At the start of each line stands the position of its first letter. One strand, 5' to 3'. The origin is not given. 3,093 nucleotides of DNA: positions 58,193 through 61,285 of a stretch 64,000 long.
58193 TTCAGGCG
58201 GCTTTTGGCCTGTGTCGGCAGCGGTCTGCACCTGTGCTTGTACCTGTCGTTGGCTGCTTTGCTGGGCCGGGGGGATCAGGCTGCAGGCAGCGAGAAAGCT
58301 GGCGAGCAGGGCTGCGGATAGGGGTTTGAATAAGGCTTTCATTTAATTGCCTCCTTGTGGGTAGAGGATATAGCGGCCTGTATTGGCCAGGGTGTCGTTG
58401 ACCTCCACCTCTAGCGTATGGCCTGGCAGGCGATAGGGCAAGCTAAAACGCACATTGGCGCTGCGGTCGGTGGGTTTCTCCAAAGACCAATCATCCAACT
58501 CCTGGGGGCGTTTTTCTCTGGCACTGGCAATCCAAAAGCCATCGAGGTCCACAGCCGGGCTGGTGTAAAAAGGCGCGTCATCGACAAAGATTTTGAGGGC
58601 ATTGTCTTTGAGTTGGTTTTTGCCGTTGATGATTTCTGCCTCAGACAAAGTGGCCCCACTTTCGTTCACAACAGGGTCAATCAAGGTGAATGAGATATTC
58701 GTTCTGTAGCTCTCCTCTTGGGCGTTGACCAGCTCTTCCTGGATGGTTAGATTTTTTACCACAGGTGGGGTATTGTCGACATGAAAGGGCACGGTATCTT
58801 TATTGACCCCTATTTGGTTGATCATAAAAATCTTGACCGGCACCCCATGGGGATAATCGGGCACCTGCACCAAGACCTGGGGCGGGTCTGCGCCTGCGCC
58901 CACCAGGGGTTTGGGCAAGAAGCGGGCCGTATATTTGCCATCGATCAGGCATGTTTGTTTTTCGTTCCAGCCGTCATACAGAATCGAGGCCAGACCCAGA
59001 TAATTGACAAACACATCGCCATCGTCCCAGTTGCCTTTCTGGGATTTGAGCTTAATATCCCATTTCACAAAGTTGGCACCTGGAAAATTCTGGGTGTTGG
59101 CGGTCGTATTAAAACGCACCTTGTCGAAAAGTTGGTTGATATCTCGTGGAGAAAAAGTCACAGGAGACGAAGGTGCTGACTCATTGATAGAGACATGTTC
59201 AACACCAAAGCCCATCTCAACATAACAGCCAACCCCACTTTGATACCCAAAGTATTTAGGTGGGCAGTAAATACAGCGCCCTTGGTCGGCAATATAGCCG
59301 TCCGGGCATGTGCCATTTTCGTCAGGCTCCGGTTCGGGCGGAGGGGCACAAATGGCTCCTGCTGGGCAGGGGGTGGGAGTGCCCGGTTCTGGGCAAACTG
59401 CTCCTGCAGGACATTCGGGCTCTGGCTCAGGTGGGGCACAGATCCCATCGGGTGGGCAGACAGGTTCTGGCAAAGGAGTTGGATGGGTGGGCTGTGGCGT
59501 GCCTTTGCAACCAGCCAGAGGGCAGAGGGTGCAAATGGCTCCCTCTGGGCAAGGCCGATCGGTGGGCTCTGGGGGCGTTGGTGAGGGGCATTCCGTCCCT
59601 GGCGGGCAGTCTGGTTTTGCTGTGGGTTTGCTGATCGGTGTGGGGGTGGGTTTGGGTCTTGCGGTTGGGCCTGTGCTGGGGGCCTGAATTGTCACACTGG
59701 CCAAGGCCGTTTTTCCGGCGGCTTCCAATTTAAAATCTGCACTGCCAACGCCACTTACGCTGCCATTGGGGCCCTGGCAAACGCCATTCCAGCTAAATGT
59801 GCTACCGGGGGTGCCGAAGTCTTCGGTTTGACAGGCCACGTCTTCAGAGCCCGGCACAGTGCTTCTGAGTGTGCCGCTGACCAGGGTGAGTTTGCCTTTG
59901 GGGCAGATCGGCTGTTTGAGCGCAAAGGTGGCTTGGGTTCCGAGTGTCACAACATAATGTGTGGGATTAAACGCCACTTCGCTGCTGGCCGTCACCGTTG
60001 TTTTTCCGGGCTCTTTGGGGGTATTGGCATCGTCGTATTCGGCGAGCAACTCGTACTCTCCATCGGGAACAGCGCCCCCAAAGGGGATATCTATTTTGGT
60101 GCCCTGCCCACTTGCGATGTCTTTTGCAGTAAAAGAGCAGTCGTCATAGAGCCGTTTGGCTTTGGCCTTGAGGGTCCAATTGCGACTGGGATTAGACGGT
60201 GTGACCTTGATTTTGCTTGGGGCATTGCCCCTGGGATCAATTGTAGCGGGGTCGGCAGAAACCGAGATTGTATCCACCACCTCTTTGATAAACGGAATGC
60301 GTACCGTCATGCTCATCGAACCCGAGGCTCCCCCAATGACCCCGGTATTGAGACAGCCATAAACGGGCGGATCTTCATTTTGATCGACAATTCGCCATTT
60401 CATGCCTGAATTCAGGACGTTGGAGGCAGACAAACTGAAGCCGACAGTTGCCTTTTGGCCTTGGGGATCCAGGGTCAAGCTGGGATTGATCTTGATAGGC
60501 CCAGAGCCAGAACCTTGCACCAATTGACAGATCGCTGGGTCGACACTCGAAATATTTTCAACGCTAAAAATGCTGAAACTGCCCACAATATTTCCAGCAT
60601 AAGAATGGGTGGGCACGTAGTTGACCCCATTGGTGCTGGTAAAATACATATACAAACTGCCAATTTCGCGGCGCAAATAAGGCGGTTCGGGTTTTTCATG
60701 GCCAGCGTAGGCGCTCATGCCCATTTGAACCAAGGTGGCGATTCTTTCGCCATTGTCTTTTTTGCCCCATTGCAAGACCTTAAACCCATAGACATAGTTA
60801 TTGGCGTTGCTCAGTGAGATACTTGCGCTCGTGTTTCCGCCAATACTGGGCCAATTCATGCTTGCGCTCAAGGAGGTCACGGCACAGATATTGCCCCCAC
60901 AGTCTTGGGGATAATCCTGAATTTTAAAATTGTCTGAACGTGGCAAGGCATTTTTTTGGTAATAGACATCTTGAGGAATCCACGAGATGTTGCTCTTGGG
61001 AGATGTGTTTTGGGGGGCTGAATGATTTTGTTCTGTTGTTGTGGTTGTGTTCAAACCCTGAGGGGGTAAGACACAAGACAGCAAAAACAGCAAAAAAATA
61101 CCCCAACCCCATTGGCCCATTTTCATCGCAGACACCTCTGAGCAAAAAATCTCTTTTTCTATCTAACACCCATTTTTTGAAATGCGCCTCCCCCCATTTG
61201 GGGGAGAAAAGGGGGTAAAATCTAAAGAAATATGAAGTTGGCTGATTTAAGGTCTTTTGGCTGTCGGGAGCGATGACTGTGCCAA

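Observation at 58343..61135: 930-aa secreted protein with a Pro/Cys-rich hinge, the translationally coupled partner of the lipoprotein family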

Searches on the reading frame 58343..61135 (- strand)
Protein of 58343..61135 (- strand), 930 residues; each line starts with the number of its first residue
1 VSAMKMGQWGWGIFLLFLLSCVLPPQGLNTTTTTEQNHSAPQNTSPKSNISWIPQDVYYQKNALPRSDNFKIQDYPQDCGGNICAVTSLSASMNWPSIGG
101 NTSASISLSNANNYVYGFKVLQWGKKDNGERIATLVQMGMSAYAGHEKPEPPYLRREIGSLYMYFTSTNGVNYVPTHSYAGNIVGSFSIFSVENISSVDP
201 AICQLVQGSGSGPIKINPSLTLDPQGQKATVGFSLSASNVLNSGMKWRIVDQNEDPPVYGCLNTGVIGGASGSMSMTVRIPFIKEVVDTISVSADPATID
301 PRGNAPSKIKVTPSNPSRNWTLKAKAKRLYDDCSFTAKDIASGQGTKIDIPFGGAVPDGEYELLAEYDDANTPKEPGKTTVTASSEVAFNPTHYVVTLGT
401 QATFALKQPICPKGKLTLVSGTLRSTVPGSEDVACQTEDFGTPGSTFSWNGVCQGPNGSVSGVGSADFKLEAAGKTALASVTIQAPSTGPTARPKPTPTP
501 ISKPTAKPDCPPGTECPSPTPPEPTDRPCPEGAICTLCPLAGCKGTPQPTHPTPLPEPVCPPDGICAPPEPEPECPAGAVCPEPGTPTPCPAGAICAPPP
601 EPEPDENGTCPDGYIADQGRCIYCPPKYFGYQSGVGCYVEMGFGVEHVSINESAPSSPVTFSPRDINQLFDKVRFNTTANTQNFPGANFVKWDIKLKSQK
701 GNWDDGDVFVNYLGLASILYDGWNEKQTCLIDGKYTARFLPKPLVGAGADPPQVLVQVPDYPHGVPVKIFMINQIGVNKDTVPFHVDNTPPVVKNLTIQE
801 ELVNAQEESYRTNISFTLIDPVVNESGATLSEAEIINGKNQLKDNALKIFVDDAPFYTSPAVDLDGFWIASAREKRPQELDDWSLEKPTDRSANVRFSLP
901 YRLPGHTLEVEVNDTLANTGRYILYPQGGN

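Call 6: search_protein_families(library=pfam, proteins=[window:58343-61135:-], max_evalue=0.1)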
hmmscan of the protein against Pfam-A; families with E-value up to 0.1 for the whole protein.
window:58343-61135:- (930 aa): 0 families

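Call 7: search_protein_families(library=ncbifam, proteins=[window:58343-61135:-], max_evalue=0.1)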
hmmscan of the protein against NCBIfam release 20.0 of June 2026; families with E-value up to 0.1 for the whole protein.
window:58343-61135:- (930 aa): 0 families

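Call 8: find_homologous_proteins(query=window:58343-61135:-, max_evalue=0.001)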
Query window:58343-61135:- (930 aa): 5 proteins with E <= 0.001 among 8000 candidates.
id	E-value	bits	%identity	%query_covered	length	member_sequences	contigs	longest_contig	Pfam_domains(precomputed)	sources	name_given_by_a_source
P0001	0.0e+0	2178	100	100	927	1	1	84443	-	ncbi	ncbi:MAG: hypothetical protein AB7I41_01895 [Candidatus Sericytochromatia bacterium]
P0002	0.0e+0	1466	71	100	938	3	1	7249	-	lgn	-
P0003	0.0e+0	1250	63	99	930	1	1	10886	-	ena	-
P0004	3.6e-257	874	48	99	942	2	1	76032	-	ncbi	-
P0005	1.6e-226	773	65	60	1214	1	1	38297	-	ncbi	ncbi:MAG: hypothetical protein AB7I41_09595 [Candidatus Sericytochromatia bacterium]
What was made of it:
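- Checked: However, the same MAG has a paralog on another contig that shares the N-terminal ~480 aa (P0005, call 8).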

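Call 10: find_encoding_contigs(protein=P0004, flank=10000, max_places=3)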
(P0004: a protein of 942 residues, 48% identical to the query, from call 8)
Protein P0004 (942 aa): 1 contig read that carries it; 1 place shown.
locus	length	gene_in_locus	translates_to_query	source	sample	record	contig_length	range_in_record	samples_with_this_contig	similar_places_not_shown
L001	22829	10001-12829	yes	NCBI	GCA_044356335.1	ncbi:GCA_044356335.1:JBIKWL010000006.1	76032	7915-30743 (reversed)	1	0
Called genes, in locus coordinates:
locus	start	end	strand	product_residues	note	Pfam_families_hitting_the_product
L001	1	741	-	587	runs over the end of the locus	-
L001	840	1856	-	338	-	PF04909:Amidohydro_2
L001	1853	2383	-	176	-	PF06052:3-HAO, PF07883:Cupin_2 (weak)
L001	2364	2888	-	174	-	PF01042:Ribonuc_L-PSP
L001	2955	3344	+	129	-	-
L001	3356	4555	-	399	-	PF07690:MFS_1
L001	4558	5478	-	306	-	PF13844:Glyco_transf_41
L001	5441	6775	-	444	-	PF13174:TPR_6 (faint), PF13424:TPR_12 (weak), PF13432:TPR_16 (weak), PF13371:TPR_9 (weak), PF13432:TPR_16, PF00515:TPR_1 (weak), PF13414:TPR_11, PF13431:TPR_17, +8 more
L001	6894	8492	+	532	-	PF20656:MS_N, PF01274:MS_TIM-barrel, PF20659:MS_C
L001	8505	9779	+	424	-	PF00463:ICL, PF13714:PEP_mutase, PF00463:ICL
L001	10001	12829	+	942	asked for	-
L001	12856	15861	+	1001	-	-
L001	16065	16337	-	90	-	-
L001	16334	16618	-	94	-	-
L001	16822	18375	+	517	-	-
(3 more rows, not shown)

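Call 11: find_encoding_contigs(protein=P0005, flank=10000, max_places=3)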
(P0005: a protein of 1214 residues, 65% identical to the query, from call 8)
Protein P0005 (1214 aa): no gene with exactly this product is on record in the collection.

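Call 12: find_encoding_contigs(protein=P0002, flank=10000, max_places=3)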
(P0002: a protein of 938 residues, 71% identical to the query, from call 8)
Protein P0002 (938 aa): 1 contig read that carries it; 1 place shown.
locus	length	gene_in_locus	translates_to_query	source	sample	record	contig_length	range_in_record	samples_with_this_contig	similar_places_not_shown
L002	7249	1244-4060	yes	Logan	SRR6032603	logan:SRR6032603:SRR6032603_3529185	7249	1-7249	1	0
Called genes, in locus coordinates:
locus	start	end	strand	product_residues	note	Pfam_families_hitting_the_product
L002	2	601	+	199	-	?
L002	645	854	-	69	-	-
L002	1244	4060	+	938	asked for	-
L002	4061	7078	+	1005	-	-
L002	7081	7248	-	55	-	?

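Call 13: find_encoding_contigs(protein=P0003, flank=10000, max_places=3)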
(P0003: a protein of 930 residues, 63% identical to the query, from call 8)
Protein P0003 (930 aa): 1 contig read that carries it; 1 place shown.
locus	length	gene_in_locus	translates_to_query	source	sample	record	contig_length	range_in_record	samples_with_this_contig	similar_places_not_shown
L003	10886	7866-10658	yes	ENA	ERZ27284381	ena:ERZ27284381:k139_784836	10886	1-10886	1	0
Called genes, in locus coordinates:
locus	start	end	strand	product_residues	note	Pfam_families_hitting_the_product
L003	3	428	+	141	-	?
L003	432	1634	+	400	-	PF12911:OppC_N, PF00528:BPD_transp_1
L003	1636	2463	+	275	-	PF00142:Fer4_NifH (faint), PF01656:CbiA, PF02374:ArsA_ATPase (weak), PF06564:CBP_BcsQ, PF09140:MipZ (faint), PF10609:ParA, PF13614:AAA_31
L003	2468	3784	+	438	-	PF13646:HEAT_2 (weak)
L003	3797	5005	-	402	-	PF00563:EAL, PF08668:HDOD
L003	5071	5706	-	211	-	PF02798:GST_N (weak), PF13417:GST_N_3, PF13409:GST_N_2, PF13410:GST_C_2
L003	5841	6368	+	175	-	PF04542:Sigma70_r2, PF08281:Sigma70_r4_2, PF04545:Sigma70_r4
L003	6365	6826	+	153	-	-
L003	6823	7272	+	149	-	-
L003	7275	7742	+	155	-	-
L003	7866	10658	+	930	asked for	-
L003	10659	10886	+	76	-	?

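Call 22: search_protein_families(library=pfam, proteins=[P0005], max_evalue=1)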
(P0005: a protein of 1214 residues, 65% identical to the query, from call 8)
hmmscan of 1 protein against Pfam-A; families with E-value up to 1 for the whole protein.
P0005 (1214 aa): 4 families
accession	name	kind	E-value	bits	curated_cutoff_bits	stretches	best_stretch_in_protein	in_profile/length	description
PF11470.14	TUG-UBL1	-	0.072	13.7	23.3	1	310-350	24-61/65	TUG ubiquitin-like domain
PF01540.21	Lipoprotein_7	-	0.23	12.4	24.1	1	801-874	2-69/112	Adhesin lipoprotein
PF18572.7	T6PP_N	-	0.4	11.1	25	0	926-975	3-51/99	Trehalose-6-phosphate phosphatase N-terminal helical bundle domain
PF25034.1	Spectrin_SYNE1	-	0.72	9.9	35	1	625-679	127-183/188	Nesprin-1, spectrin repeats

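Call 30: search_solved_structures(query=A2, max_evalue=10, show_alignments=2)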
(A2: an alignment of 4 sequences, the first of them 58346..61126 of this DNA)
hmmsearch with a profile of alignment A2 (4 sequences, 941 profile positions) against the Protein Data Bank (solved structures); distinct sequences matched with E-value up to 10: 2.
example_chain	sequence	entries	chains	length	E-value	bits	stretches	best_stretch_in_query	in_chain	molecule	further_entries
1gnz_A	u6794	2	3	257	0.38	12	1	686-770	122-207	GSI-B4 ISOLECTIN | LECTIN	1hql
6inr_A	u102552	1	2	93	1.4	10.1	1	805-848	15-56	Putative effector, AYWB SAP54-like protein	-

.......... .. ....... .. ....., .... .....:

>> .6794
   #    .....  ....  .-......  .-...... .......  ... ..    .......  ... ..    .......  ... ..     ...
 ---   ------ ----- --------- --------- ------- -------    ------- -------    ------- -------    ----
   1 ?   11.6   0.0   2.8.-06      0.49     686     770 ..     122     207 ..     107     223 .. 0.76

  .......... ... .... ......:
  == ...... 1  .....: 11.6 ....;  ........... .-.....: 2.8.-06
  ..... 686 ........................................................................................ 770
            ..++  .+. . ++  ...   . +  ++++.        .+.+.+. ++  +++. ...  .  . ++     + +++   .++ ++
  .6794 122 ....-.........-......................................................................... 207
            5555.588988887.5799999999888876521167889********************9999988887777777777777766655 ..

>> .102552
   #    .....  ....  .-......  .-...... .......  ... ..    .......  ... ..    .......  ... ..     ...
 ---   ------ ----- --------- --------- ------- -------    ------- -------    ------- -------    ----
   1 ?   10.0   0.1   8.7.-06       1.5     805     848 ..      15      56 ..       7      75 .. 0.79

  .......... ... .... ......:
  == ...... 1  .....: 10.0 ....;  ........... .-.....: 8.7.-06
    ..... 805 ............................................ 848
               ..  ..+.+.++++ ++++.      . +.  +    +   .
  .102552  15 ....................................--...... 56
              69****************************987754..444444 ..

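Call 32: predict_structure(alignment_id=A2)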
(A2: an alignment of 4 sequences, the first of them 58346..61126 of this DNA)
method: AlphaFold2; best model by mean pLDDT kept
length: 927 residues; sequences in the alignment: 4
mean_pLDDT: 41.8   pTM: 0.30
mean pLDDT of the five models: 41.8, 41.7, 41.3, 38.5, 37.6
residues with pLDDT >= 90: 0; 70-90: 58; 50-70: 198; < 50: 671
segments of 3 or more residues with pLDDT < 50: 1-80, 145-150, 175-183, 185-210, 238-263, 280-285, 292-303, 323-333, 349-357, 367-413, 422-427, 435-458, 467-475, 481-596, 623-792, 801-807, 816-877, 884-888, 899-927
pLDDT, mean of each block of 10 residues (from residue 1): 25 27 23 23 23 38 28 40 75 56 73 67 57 71 52 61 79 51 46 33 40 72 73 57 36 35 57 68 50 39 56 65 41 56 57 48 49 24 26 28 33 50 49 47 41 45 51 46 36 31 37 36 36 30 31 32 33 40 34 47 64 60 47 40 29 27 26 32 31 31 28 25 25 27 25 23 25 22 30 53 49 50 33 37 36 23 23 43 48 55 43 37 31
secondary structure, 60 per line:
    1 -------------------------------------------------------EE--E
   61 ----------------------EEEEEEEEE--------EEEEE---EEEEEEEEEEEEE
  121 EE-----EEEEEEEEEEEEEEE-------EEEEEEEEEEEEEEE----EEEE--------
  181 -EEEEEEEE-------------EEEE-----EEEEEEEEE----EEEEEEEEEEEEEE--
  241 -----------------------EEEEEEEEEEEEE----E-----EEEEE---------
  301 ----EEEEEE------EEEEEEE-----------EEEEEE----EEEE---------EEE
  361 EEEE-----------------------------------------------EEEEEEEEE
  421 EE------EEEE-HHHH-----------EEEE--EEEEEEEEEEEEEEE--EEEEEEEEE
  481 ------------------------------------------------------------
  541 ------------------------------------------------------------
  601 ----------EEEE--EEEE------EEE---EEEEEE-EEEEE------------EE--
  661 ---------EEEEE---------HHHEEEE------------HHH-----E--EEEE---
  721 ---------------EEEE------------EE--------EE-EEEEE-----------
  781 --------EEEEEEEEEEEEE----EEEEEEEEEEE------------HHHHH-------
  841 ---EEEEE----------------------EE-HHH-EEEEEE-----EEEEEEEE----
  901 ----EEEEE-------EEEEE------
elements in order (helices of 4 or more, strands of 3 or more residues): E83-91 E100-104 E108-122 E128-142 E150-164 E169-172 E182-189 E203-206 E212-220 E225-238 E264-276 E287-291 E305-310 E317-323 E335-340 E345-348 E358-364 E412-422 E429-432 H434-437 E449-452 E455-469 E472-480 E611-614 E617-620 E627-629 E633-638 E640-644 E670-674 E687-690 E714-717 E736-739 E765-769 E789-801 E806-816 H829-833 E844-848 E878-883 E889-896 E905-909 E917-921
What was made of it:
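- Tried and rejected: The first structure job, with 4 orthologs only, was unusable (pLDDT 41.8; call 32).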

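Call 33: search_protein_representatives(alignment_id=A2)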
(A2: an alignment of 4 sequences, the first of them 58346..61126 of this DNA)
Query: 4 sequences, 941 profile positions. Proteins with E-value up to 0.001 (for the whole library): 48; up to 1e-10: 31; up to 1e-30: 11. The best 48 are listed.
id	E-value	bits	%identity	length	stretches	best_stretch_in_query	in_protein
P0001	0.0e+00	1760.5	-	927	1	15-941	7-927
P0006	3.5e-154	531.7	-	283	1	655-939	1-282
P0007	1.1e-83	298.5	-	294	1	642-940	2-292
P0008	5.6e-63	229.9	-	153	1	1-160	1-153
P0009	5.3e-61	223.4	-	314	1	632-939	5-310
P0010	5.5e-58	213.4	-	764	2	538-938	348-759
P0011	6.4e-56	206.5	-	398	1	294-613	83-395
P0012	6.8e-54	199.8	-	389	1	563-941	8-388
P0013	9.6e-46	172.9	-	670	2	506-940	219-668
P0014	2.5e-38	148.3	-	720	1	21-721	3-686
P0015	3.3e-37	144.6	-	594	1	97-295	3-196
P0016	8.9e-29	116.7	-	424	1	635-941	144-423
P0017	9.5e-29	116.6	-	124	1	1-102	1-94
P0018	2.8e-23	98.5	-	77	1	872-931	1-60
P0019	2.8e-23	98.5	-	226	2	798-940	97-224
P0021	1.8e-22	95.8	-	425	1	1-293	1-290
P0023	6.0e-20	87.5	-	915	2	797-939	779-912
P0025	5.0e-19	84.4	-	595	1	672-936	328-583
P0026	2.7e-17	78.7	-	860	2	799-940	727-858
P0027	7.6e-17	77.2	-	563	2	799-940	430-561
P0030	2.8e-15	72.0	-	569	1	15-290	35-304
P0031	8.4e-14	67.1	-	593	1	17-248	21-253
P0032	8.2e-13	63.9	-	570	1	798-938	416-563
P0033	3.1e-12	62.0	-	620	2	8-290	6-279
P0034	1.1e-11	60.1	-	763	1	23-246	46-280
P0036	1.1e-10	56.8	-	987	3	306-573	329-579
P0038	2.9e-09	52.1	-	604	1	70-297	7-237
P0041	1.4e-08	49.8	-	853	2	9-253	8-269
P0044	2.2e-07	45.9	-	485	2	203-295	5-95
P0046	2.3e-06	42.5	-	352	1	9-202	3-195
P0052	5.1e-04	34.7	-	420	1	294-405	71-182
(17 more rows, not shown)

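Call 35: search_protein_families(library=pfam, proteins=[P0010, P0013, P0014, P0015, P0016, P0023, P0025, P0026, P0027, P0032], max_evalue=0.01)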
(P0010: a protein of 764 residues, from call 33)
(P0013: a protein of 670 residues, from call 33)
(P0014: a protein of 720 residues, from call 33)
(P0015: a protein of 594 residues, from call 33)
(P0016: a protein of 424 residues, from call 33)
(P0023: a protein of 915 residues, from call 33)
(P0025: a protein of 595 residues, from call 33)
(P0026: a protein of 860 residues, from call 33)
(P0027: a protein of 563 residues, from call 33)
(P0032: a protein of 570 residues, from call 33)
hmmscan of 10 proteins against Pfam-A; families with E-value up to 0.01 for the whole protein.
P0010 (764 aa): 0 families

P0013 (670 aa): 0 families

P0014 (720 aa): 0 families

P0015 (594 aa): 0 families

P0016 (424 aa): 0 families

P0023 (915 aa): 1 family
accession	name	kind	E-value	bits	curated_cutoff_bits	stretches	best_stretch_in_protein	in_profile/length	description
PF04886.17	PT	-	0.00036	20.5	26.2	1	343-377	2-36/36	PT disordered repeat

P0025 (595 aa): 0 families

P0026 (860 aa): 0 families

P0027 (563 aa): 0 families

P0032 (570 aa): 0 families

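Call 38: search_protein_families(library=pfam, proteins=[P0033, P0034, P0041, P0044, P0036, P0030, P0031, P0038, P0021, P0046], max_evalue=0.1)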
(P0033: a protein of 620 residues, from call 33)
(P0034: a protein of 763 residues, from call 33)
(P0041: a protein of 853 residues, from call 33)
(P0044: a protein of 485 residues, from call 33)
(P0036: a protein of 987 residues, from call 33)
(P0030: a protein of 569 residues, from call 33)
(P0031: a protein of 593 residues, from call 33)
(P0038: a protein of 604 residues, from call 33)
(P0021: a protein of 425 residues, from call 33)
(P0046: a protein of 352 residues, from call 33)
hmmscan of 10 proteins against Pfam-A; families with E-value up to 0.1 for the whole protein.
P0033 (620 aa): 4 families
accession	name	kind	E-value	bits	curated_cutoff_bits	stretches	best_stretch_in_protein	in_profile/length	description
PF25014.1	NET2A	-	0.00034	21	33.1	1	427-485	152-210/235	NET2A-like domain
PF08614.16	ATG16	-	0.0027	18.3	33.7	1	392-475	74-156/200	Autophagy protein 16 (ATG16)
PF03961.19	FapA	-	0.024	14.7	31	1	376-464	148-232/272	Flagellar Assembly Protein A beta solenoid domain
PF03793.24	PASTA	-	0.081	13.3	23.2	0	523-548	2-27/64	PASTA domain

P0034 (763 aa): 4 families
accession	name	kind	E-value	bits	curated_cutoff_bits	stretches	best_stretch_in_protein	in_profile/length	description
PF13391.12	HNH_2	-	0.00046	20.4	21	1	650-693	13-56/66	HNH endonuclease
PF10805.13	DUF2730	-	0.0051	17.3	24.9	1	500-551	30-80/102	Protein of unknown function (DUF2730)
PF14412.12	AHH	-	0.0078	16.6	22.3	1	642-738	10-108/111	A nuclease family of the HNH/ENDO VII superfamily with conserved AHH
PF05549.16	Allexi_40kDa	-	0.013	15.5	26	1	471-570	59-161/271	Allexivirus 40kDa protein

P0041 (853 aa): 1 family
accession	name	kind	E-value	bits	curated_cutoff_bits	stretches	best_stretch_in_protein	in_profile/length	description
PF18532.6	DUF5621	-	0.021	15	25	0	600-636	46-82/139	Domain of unknown function (DUF5621)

P0044 (485 aa): 2 families
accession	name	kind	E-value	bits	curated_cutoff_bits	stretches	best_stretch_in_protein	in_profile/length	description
PF14411.12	LHH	-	2.9e-12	47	23.3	1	399-469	1-73/76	A nuclease of the HNH/ENDO VII superfamily with conserved LHH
PF02515.22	CoA_transf_3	-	0.0056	16.3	23.3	1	159-278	217-336/366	CoA-transferase family III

P0036 (987 aa): 1 family
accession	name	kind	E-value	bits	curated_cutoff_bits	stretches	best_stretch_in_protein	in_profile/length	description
PF19077.6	Big_13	-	0.037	14.9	27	0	224-303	4-85/102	Bacterial Ig-like domain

P0030 (569 aa): 0 families

P0031 (593 aa): 0 families

P0038 (604 aa): 1 family
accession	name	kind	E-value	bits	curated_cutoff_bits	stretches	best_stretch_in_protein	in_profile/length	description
PF01367.25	5_3_exonuc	-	0.024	15.6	40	1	266-335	16-81/97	5'-3' exonuclease, C-terminal SAM fold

P0021 (425 aa): 0 families

P0046 (352 aa): 1 family
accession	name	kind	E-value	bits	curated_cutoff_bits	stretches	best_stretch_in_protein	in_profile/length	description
PF11453.13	DUF2950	-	0.013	15.1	20.2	1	91-166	168-248/274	Protein of unknown function (DUF2950)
